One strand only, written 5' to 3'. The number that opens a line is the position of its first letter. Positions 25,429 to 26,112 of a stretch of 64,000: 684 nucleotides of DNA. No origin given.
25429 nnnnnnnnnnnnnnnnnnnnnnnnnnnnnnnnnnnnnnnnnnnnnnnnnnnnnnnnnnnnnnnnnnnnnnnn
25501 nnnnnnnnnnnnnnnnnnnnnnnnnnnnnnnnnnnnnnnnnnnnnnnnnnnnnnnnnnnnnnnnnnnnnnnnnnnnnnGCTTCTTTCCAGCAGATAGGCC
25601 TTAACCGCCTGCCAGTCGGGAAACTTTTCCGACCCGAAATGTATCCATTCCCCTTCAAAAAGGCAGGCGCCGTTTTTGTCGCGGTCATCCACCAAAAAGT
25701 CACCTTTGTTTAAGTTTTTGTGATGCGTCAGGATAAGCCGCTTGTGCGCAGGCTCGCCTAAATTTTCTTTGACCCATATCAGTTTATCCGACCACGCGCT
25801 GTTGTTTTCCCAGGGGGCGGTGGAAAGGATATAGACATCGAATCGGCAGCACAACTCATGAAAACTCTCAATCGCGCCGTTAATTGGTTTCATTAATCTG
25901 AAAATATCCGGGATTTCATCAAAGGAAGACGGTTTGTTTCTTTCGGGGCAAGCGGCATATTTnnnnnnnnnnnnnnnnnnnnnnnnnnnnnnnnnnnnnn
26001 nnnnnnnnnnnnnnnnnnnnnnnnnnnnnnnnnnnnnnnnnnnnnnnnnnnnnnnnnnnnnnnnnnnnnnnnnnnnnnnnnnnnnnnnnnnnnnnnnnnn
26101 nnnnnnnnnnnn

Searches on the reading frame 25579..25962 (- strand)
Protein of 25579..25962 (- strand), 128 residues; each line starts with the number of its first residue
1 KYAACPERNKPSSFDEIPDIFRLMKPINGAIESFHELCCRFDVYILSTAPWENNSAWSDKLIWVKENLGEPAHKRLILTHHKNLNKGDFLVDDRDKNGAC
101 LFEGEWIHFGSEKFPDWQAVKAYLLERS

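Call 69: search_protein_representatives(protein=window:25579-25962:-)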
Query: 128 residues. Proteins with E-value up to 0.001 (for the whole library): 1747; up to 1e-10: 702; up to 1e-30: 114. The best 150 are listed.
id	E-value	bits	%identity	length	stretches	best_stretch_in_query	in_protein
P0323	7.5e-68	242.9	47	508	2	12-119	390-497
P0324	1.4e-48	180.5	70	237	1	10-125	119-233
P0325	2.1e-46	173.4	65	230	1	10-127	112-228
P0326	8.1e-46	171.6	68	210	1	11-125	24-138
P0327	2.4e-43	163.5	67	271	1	13-124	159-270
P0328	1.2e-42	161.3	63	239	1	12-126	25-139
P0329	1.7e-41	157.6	58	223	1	10-127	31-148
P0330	3.3e-41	156.6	59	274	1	12-124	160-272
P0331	6.3e-41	155.7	60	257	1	13-125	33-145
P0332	1.4e-40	154.5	57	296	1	12-126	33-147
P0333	2.0e-40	154.1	60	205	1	13-127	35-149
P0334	5.4e-40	152.7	62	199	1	14-126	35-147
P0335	5.8e-40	152.6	57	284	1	13-127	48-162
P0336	6.3e-40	152.5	58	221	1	12-124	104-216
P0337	1.3e-39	151.5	61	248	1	10-126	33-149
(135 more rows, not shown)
